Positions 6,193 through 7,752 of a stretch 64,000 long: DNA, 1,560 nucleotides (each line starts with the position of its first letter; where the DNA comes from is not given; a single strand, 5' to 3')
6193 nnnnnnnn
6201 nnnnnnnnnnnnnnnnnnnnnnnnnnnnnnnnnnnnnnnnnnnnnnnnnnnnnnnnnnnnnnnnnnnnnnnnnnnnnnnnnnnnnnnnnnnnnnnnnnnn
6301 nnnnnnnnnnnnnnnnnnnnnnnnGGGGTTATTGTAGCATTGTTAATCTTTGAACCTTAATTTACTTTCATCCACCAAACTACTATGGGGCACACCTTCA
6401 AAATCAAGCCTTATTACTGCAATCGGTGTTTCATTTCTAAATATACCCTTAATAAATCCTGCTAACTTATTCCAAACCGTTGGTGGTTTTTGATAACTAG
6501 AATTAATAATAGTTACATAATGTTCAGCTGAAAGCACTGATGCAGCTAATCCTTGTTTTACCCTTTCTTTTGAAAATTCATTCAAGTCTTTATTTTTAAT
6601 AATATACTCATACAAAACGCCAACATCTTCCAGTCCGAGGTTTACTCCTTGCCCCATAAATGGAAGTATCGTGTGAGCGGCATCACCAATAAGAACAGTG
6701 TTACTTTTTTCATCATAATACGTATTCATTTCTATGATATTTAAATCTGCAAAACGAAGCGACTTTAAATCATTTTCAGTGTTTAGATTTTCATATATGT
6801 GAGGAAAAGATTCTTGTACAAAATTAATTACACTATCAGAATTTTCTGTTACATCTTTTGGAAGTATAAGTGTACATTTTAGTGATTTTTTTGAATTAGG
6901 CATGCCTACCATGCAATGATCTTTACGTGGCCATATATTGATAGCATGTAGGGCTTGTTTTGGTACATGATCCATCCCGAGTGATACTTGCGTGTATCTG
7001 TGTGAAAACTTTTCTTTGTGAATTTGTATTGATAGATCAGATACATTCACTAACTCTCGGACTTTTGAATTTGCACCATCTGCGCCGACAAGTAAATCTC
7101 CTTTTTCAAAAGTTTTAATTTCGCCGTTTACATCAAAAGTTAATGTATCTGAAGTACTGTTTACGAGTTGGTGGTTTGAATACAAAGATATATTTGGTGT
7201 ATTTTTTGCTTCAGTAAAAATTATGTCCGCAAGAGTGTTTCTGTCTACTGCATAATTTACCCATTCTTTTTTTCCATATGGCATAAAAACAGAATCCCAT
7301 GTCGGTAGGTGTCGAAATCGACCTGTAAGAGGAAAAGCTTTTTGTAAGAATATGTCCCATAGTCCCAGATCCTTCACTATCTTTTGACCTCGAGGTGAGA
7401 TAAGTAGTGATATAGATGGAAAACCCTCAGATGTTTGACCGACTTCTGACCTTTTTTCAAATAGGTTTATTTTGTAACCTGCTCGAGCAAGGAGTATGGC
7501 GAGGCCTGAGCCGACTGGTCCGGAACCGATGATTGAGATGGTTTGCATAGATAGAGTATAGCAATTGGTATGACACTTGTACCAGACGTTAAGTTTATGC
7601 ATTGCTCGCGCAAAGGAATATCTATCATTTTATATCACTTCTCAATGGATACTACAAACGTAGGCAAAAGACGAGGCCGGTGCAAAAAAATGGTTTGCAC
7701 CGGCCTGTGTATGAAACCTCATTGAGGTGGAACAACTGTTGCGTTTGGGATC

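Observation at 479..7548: Aerobic kynurenine-pathway enzymes (HAAO-like and KMO-like) in a reduced, CPR-like genome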

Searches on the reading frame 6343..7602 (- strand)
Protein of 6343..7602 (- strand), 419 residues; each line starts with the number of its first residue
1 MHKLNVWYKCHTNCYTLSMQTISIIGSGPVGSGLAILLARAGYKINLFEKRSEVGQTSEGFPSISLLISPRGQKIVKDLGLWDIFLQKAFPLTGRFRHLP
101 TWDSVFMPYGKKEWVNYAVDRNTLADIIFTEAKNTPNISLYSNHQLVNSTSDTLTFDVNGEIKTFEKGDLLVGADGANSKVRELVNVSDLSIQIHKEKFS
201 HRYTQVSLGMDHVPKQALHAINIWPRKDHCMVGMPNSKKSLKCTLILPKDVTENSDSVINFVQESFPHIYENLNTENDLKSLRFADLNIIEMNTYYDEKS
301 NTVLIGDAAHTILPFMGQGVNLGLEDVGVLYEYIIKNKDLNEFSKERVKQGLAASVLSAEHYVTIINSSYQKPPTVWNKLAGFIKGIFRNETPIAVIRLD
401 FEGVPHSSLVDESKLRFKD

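Call 3: search_protein_families(library=pfam, proteins=[window:6343-7602:-], max_evalue=0.01)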
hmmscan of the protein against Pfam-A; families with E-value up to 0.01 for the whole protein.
window:6343-7602:- (419 aa): 6 families
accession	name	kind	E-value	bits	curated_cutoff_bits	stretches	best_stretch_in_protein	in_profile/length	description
PF01494.25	FAD_binding_3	-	1.1e-23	84.4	22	1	22-332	4-316/349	FAD binding domain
PF13450.12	NAD_binding_8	-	5.3e-06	27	21.9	1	24-55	1-32/68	NAD(P)-binding Rossmann-like domain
PF01266.30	DAO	-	0.00032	20.8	27.9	1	23-58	3-39/353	FAD dependent oxidoreductase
PF08491.16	SE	-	0.0011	18.5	20.1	1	241-350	66-178/276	Squalene epoxidase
PF02737.24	3HCDH_N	-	0.0014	19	22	1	21-54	1-34/180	3-hydroxyacyl-CoA dehydrogenase, NAD binding domain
PF13738.12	Pyr_redox_3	-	0.0095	15.6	30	0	24-71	2-49/305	Pyridine nucleotide-disulphide oxidoreductase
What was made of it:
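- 6343..7548 (-): Gene for a 401-aa class A FAD-dependent aromatic hydroxylase of the kynurenine 3-monooxygenase (KMO) family. It carries GxGxxG (res 8-13), GADG (155-158), GDAAH (288-292) and the IWPR...PN block (205-218). Pfam PF01494 1e-23 (call 3).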

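Call 4: search_protein_families(library=ncbifam, proteins=[window:6343-7602:-], max_evalue=0.01)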
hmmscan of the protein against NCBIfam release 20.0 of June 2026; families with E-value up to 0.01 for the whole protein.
window:6343-7602:- (419 aa): 85 families (the best 25 are shown)
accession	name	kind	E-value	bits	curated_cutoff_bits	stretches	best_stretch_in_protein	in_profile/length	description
TIGR01988.1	Ubi-OHases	subfamily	1.1e-27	97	224.65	1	22-338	2-316/387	ubiquinone biosynthesis hydroxylase, UbiH/UbiF/VisC/COQ6 family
TIGR01984.1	UbiH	equivalog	1.5e-26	93.1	392.2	2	22-189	2-172/382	2-octaprenyl-6-methoxyphenyl hydroxylase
NF005951.1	PRK08020.1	equivalog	3.9e-24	85.1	590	2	22-188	5-175/388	3-demethoxyubiquinol 3-hydroxylase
NF005243.0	PRK06753.1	equivalog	1.3e-22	80.2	365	1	21-349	2-322/374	hypothetical protein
NF053548.1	violacein_VioC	equivalog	2.6e-22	79.5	760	1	19-366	1-370/429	NADP-dependent violacein biosynthesis oxygenase VioC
NF006460.0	PRK08849.1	equivalog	7.2e-22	77.7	598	1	22-348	8-329/386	2-octaprenyl-3-methyl-6-methoxy-1,4-benzoquinol hydroxylase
NF005788.0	PRK07608.1-3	equivalog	1.6e-20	73.2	478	1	22-347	5-326/388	UbiH/UbiF family hydroxylase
NF005612.0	PRK07364.1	equivalog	2.6e-20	72.3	487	1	21-339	20-333/415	FAD-dependent hydroxylase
NF004829.0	PRK06183.1-3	subfamily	1.3e-19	70.4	390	1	19-327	8-315/520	bifunctional 3-(3-hydroxy-phenyl)propionate/3-hydroxycinnamic acid hydroxylase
NF005313.0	PRK06847.1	subfamily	1.3e-19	70.4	372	1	18-342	3-324/375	hypothetical protein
NF004356.0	PRK05732.1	equivalog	6.6e-17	61.4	384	2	21-188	5-178/395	2-octaprenyl-6-methoxyphenyl hydroxylase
TIGR01989.1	COQ6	equivalog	2.3e-16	59.8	489.3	2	300-334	333-367/437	ubiquinone biosynthesis monooxygenase COQ6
NF005691.0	PRK07494.1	equivalog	3.2e-16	58.9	459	2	19-188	8-177/404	UbiH/UbiF family hydroxylase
NF033623.1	urate_HpxO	equivalog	4.7e-16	58.7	500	1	22-349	2-330/381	FAD-dependent urate hydroxylase HpxO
TIGR02032.1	GG-red-SF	subfamily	7.6e-16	58.6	158.8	1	24-324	5-287/297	geranylgeranyl reductase family protein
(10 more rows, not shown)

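Call 5: search_solved_structures(query=window:6343-7602:-, max_evalue=0.001, show_alignments=2)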
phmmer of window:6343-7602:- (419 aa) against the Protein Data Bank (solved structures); distinct sequences matched with E-value up to 0.001: 65 (the best 60 are shown).
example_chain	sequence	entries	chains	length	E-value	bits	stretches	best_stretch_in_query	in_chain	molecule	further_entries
5x68_A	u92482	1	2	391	3e-41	144.8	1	18-364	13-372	Kynurenine 3-monooxygenase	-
6lkd_A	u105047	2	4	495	3.8e-36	128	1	21-365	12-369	Kynurenine 3-monooxygenase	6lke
5x6p_A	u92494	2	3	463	1e-34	123.4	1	19-373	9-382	Kynurenine 3-monooxygenase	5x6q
5fn0_A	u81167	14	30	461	1.1e-34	123.3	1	19-373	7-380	KYNURENINE 3-MONOOXYGENASE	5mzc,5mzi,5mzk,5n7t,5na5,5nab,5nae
6fox_A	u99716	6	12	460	1.1e-34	123.2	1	20-373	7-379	Kynurenine 3-monooxygenase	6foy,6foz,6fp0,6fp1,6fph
5y66_A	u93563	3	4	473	1.6e-34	122.7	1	19-373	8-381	Kynurenine 3-monooxygenase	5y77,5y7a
4j2w_A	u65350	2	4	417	4.7e-25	91.5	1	19-338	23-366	Kynurenine 3-monooxygenase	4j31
5x6r_A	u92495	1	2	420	4.7e-25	91.5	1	19-338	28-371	Kynurenine 3-monooxygenase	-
4j33_A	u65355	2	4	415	4.8e-25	91.5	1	19-338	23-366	Kynurenine 3-monooxygenase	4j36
4j34_A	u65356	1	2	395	6.1e-25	91.1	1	20-338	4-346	Kynurenine 3-monooxygenase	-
8er0_A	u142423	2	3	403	3.3e-14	55.8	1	10-188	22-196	Flavin-dependent monooxygenase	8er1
7mwa_A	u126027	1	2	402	9.2e-14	54.3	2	20-188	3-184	2-polyprenyl-6-methoxyphenol 4-hydroxylase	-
2y6r_A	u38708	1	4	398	8e-13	51.2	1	16-188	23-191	TETX2 PROTEIN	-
2xdo_A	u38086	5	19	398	1e-12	50.9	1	16-188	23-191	TETX2 PROTEIN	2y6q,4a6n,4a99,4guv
2xyo_A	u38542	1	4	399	1e-12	50.9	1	16-188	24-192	TETX2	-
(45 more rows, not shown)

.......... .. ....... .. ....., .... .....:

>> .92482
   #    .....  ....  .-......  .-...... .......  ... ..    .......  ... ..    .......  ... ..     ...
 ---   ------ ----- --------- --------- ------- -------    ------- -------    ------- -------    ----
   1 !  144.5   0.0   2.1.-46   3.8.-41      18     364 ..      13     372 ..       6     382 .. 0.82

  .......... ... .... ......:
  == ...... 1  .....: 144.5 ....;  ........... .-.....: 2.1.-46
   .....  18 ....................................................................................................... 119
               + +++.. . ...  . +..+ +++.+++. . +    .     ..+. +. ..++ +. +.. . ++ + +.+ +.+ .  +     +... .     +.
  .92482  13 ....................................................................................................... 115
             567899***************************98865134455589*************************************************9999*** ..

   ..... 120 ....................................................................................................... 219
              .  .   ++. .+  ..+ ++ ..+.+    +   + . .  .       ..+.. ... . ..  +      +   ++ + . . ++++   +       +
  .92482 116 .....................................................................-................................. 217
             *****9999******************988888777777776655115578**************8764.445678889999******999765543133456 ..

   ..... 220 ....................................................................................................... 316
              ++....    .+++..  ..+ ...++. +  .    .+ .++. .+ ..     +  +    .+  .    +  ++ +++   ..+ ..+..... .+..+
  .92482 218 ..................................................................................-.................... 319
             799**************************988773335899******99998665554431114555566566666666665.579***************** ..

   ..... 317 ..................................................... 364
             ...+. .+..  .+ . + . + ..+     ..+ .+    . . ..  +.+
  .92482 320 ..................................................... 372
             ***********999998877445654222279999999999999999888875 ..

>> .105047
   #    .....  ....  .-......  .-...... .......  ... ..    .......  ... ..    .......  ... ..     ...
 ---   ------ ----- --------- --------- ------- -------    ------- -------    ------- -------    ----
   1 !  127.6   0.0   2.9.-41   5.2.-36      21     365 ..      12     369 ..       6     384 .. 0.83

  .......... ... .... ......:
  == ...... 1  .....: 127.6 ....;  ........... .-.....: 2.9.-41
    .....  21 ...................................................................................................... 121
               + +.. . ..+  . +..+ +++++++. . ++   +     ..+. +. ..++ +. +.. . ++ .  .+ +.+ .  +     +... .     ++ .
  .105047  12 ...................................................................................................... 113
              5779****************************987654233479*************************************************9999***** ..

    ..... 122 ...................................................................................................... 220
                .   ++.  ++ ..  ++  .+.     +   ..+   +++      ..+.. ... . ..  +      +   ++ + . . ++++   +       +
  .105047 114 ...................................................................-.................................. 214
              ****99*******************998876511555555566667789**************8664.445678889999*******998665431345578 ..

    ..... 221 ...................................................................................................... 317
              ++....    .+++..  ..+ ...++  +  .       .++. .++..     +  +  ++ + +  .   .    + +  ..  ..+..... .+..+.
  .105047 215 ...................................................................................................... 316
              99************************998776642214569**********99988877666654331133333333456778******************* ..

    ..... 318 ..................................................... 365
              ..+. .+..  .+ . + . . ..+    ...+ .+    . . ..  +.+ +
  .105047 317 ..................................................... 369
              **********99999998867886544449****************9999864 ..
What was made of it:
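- On Kynurenine 3-monooxygenase family (homology): PDB phmmer gives KMO at 3e-41 to 5e-25 and the next family at 3e-14 (call 5).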

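Call 10: find_homologous_proteins(query=window:6343-7548:-)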
Query window:6343-7548:- (401 aa): 3950 proteins with E <= 0.001 among 8000 candidates; the best 120 are listed.
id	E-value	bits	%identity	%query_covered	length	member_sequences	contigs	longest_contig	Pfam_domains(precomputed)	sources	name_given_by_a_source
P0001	6.4e-268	906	100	100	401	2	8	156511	PF13450.13,PF01494.26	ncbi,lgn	-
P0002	1.3e-233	793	86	100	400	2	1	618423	PF01266.31,PF13450.13,PF01494.26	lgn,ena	-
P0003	2.2e-108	381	71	58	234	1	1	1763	PF01494.26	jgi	jgi:2-polyprenyl-6-methoxyphenol hydroxylase-like FAD-dependent oxidoreductase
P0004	1.1e-42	164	31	87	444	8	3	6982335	PF01946.24,PF01266.31,PF13450.13,PF07992.21,PF03486.21,PF04820.21,PF05834.19,PF01494.26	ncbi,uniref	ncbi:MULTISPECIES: FAD-dependent oxidoreductase [unclassified Endozoicomonas]|uniref:FAD-dependent o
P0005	6.3e-41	159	30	99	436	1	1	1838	PF01494.26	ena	-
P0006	1.3e-40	158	31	99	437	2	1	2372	PF13450.13,PF01494.26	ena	-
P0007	7.2e-40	155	30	86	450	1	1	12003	PF01266.31,PF13450.13,PF07992.21,PF01494.26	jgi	jgi:kynurenine 3-monooxygenase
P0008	1.0e-39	155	31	99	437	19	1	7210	PF13450.13,PF01494.26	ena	-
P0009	1.1e-39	155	30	99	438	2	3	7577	PF01494.26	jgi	-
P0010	2.1e-39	154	30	99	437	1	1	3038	PF13450.13,PF01494.26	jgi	jgi:kynurenine 3-monooxygenase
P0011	2.3e-39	154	31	99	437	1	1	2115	PF01494.26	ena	-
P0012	3.5e-39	153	31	97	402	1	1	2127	PF13450.13,PF01494.26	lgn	-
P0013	1.0e-38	151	31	99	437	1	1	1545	PF13450.13,PF01494.26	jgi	-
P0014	2.1e-38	150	34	87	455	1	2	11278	PF01494.26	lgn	-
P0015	9.1e-38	148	33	86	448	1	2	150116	PF13450.13,PF01494.26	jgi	jgi:kynurenine 3-monooxygenase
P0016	1.0e-37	148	31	98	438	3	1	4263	PF13450.13,PF01494.26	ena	-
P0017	1.0e-37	148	30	99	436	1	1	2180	PF13450.13,PF01494.26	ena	-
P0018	1.3e-37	148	32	87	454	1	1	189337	PF01266.31,PF01494.26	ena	-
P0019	1.6e-37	147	32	87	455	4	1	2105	PF01494.26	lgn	-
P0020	1.7e-37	147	33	86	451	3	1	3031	PF01494.26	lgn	-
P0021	3.1e-37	147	31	86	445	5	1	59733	PF01266.31,PF13450.13,PF00070.34,PF01494.26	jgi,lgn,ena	-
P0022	3.2e-37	146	33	87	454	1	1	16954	PF01494.26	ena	-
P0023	4.7e-37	146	30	86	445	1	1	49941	PF01266.31,PF13450.13,PF00070.34,PF01494.26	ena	-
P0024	5.3e-37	146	29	99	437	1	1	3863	PF13450.13,PF01494.26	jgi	-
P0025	5.4e-37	146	33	79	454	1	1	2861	PF01494.26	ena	-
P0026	8.4e-37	145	30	98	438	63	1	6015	PF13450.13,PF01494.26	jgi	-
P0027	8.8e-37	145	29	98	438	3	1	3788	PF13450.13,PF01494.26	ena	-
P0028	1.0e-36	145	29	98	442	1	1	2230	PF13450.13,PF01494.26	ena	-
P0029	1.5e-36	144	30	88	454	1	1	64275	PF01494.26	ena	-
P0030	1.8e-36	144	31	87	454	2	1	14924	PF01494.26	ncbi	-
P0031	2.0e-36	144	32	86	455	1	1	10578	PF01494.26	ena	-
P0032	2.1e-36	144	31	86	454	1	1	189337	PF01494.26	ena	-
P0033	2.3e-36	144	31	94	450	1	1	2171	PF01494.26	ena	-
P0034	2.3e-36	144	31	88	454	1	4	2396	PF01494.26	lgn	-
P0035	2.8e-36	143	29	99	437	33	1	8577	PF13450.13,PF01494.26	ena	-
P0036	3.4e-36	143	29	88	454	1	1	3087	PF01494.26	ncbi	-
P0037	3.5e-36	143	30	99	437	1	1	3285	PF13450.13,PF01494.26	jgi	jgi:kynurenine 3-monooxygenase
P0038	5.1e-36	143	32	88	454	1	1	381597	PF01494.26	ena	-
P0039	5.2e-36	143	33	87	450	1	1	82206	PF01494.26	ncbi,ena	-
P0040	5.8e-36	142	30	99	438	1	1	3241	PF13450.13,PF01494.26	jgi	jgi:kynurenine 3-monooxygenase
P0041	6.5e-36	142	32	87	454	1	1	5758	PF01494.26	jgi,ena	-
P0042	8.1e-36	142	29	98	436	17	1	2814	PF13450.13,PF01494.26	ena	-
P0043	8.3e-36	142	29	99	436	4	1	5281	PF13450.13,PF01494.26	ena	-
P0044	8.4e-36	142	33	80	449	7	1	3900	PF13450.13,PF01494.26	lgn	-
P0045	8.4e-36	142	31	94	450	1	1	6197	PF01494.26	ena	-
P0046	9.6e-36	142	33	87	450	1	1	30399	PF01494.26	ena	-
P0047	9.6e-36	142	32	88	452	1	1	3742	PF01494.26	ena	-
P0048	1.1e-35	141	33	87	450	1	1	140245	PF01494.26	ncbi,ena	-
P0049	1.1e-35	141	31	93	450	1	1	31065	PF01494.26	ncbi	-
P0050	1.4e-35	141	29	99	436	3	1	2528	PF13450.13,PF01494.26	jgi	jgi:kynurenine 3-monooxygenase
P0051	2.5e-35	140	31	93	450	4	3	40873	PF01494.26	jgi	jgi:kynurenine 3-monooxygenase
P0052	2.7e-35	140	30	94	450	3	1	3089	PF01494.26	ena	-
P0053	2.8e-35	140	32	79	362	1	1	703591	PF01494.26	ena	-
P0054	2.9e-35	140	32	88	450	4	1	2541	PF01494.26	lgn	-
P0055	2.9e-35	140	30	94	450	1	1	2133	PF01494.26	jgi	-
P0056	2.9e-35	140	33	79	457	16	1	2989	PF01494.26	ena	-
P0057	3.2e-35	140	32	87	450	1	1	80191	PF01494.26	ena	-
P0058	3.4e-35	140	31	97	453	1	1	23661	PF01494.26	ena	-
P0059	4.1e-35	140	34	80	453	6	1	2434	PF01266.31,PF01494.26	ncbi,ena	-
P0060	5.1e-35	139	29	99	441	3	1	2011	PF13450.13,PF01494.26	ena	-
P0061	6.1e-35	139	31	88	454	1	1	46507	PF01494.26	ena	-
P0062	6.3e-35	139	33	78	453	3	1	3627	PF01494.26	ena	-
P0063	7.2e-35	139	30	86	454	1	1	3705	PF01494.26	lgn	-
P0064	7.6e-35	139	30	94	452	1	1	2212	PF01494.26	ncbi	-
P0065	1.1e-34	138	30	99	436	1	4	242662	PF13450.13,PF01494.26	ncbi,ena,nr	ncbi:MAG: FAD-dependent monooxygenase [Candidatus Marinimicrobia bacterium]|nr:FAD-dependent monooxy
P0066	1.3e-34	138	32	87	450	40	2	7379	PF01494.26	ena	-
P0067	1.6e-34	138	32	78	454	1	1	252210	PF01266.31,PF01494.26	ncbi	ncbi:MAG: NAD(P)/FAD-dependent oxidoreductase [Pseudomonadota bacterium]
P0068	1.9e-34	137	32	78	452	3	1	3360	PF01494.26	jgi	-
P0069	2.4e-34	137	32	86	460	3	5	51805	PF01494.26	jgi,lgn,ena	-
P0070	2.6e-34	137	33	86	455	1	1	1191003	PF01494.26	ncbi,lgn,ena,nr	ncbi:MAG: FAD-dependent monooxygenase [Gammaproteobacteria bacterium]|nr:FAD-dependent monooxygenase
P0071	2.8e-34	137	31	88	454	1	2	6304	PF01494.26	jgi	jgi:kynurenine 3-monooxygenase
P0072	2.8e-34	137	32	79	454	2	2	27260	PF01494.26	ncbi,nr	ncbi:MAG: NAD(P)/FAD-dependent oxidoreductase [Woeseiaceae bacterium]|nr:NAD(P)/FAD-dependent oxidor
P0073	3.4e-34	137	29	94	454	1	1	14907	PF01494.26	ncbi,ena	-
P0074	3.4e-34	137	31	87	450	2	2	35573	PF01494.26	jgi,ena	jgi:kynurenine 3-monooxygenase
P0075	3.6e-34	136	30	88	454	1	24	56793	PF01494.26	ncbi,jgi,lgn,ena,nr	ncbi:kynurenine 3-monooxygenase [Gammaproteobacteria bacterium]|jgi:kynurenine 3-monooxygenase|nr:ky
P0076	3.6e-34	136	30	88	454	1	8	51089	PF01494.26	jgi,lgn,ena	jgi:kynurenine 3-monooxygenase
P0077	4.0e-34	136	32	88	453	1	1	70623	PF01494.26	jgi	jgi:kynurenine 3-monooxygenase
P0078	4.6e-34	136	30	88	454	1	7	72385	PF01494.26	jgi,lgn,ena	jgi:kynurenine 3-monooxygenase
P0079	4.6e-34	136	31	86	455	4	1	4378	PF01494.26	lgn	-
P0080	5.2e-34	136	30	84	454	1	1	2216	PF01494.26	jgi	-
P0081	5.2e-34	136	31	87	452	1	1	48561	PF01494.26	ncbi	-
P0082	5.9e-34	136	32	87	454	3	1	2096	PF01494.26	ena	-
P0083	6.1e-34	136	31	88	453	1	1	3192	PF01494.26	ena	-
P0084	6.3e-34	136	33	80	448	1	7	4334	PF01266.31,PF13450.13,PF07992.21,PF00070.34,PF01494.26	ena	-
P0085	7.1e-34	135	30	94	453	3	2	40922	PF01494.26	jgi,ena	jgi:kynurenine 3-monooxygenase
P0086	8.5e-34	135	30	88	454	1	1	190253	PF01494.26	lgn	-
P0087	8.6e-34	135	31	88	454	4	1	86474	PF01494.26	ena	-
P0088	8.8e-34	135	30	84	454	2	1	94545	PF01494.26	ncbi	ncbi:MAG: NAD(P)/FAD-dependent oxidoreductase [Pseudomonadota bacterium]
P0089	9.7e-34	135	32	87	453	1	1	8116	PF01494.26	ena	-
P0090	1.0e-33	135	29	94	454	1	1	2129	PF01494.26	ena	-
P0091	1.1e-33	135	30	88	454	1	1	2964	PF01494.26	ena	-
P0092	1.1e-33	135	31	87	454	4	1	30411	PF01494.26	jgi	jgi:kynurenine 3-monooxygenase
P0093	1.1e-33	135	29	94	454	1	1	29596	PF01494.26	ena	-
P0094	1.1e-33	135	31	88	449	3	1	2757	PF01494.26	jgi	jgi:kynurenine 3-monooxygenase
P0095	1.3e-33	135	32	79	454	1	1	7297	PF01266.31,PF01494.26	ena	-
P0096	1.3e-33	135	30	93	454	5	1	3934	PF01494.26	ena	-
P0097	1.4e-33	134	31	87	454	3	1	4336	PF01494.26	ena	-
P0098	1.6e-33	134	32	88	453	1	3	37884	PF01494.26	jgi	jgi:kynurenine 3-monooxygenase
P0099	2.0e-33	134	30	90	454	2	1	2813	PF01494.26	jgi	-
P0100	2.2e-33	134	30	86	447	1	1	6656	PF01494.26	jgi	jgi:kynurenine 3-monooxygenase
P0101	2.8e-33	134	30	87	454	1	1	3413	PF01494.26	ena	-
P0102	3.4e-33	133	33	79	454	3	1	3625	PF01494.26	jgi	jgi:kynurenine 3-monooxygenase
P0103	3.4e-33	133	30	86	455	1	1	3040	PF01494.26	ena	-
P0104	4.0e-33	133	30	87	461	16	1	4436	PF01494.26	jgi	-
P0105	4.3e-33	133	30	78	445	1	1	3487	PF01266.31,PF13450.13,PF01494.26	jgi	jgi:kynurenine 3-monooxygenase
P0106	4.6e-33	133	30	87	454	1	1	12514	PF01494.26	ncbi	-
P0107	4.8e-33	133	32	79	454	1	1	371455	PF01494.26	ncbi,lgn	ncbi:MAG: NAD(P)/FAD-dependent oxidoreductase [Pseudomonadota bacterium]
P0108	5.2e-33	133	31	87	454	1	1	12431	PF01494.26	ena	-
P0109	5.3e-33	133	32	78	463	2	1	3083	PF13450.13,PF01494.26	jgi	jgi:kynurenine 3-monooxygenase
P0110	5.4e-33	133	30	88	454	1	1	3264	PF01494.26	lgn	-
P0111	6.6e-33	132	31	79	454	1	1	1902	PF13450.13,PF01494.26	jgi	-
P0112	6.6e-33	132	31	87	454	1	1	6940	PF01494.26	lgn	-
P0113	7.4e-33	132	32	79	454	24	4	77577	PF01494.26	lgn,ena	-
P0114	7.7e-33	132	33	84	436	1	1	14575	PF01494.26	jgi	-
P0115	7.8e-33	132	31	88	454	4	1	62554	PF01494.26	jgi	jgi:kynurenine 3-monooxygenase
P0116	8.3e-33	132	32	80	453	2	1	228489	PF01494.26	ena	-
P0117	8.8e-33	132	29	99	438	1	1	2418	PF13450.13,PF01494.26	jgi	-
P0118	9.5e-33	132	31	87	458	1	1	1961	PF01494.26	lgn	-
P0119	1.0e-32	132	31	88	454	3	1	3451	PF01494.26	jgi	jgi:kynurenine 3-monooxygenase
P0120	1.3e-32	131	30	78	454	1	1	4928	PF01494.26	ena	-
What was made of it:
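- Many homologs at about 30% identity are annotated KMO (call 10).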

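Call 11: find_encoding_contigs(protein=window:6343-7548:-, flank=10000, max_places=6)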
Protein window:6343-7548:- (401 aa): 8 contigs read that carry it; 3 places shown.
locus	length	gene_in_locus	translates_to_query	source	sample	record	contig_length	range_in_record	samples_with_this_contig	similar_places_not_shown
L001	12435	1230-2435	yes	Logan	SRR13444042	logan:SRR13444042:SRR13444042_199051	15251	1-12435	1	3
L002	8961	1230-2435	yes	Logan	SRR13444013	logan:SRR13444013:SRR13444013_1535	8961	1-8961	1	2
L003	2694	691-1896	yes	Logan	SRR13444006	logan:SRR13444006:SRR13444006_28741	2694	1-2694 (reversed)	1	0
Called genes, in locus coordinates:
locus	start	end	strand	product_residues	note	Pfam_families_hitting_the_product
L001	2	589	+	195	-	?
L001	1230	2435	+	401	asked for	PF01494:FAD_binding_3, PF13450:NAD_binding_8 (weak)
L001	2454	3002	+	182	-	PF01327:Pep_deformylase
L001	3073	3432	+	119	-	-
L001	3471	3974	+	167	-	PF00583:Acetyltransf_1 (weak)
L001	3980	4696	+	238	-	PF05175:MTS, PF06325:PrmA, PF13649:Methyltransf_25 (weak), PF13847:Methyltransf_31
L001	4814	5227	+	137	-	PF01451:LMWPc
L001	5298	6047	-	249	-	-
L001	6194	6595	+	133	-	-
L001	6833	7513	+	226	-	-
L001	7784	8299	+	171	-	-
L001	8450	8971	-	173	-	-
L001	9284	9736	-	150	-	PF09424:YqeY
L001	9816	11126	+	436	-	PF02646:RmuC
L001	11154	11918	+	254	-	PF00483:NTP_transferase, PF12804:NTP_transf_3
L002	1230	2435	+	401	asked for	PF01494:FAD_binding_3, PF13450:NAD_binding_8 (weak)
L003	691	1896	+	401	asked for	PF01494:FAD_binding_3, PF13450:NAD_binding_8 (weak)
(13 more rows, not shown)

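Call 13: find_related_loci(query=window:6343-7548:-, collection=genome_contigs, flank=10000)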
Query window:6343-7548:- (401 aa) in genome_contigs; peptide patterns used: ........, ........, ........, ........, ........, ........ (x = any residue, [..] = any of these).
49 stretches matched a pattern, but none encodes a relative of the query by tblastn (E <= 1e-3).
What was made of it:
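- Tried and rejected: A genome_contigs scan with the KMO-like protein found no relative (call 13).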
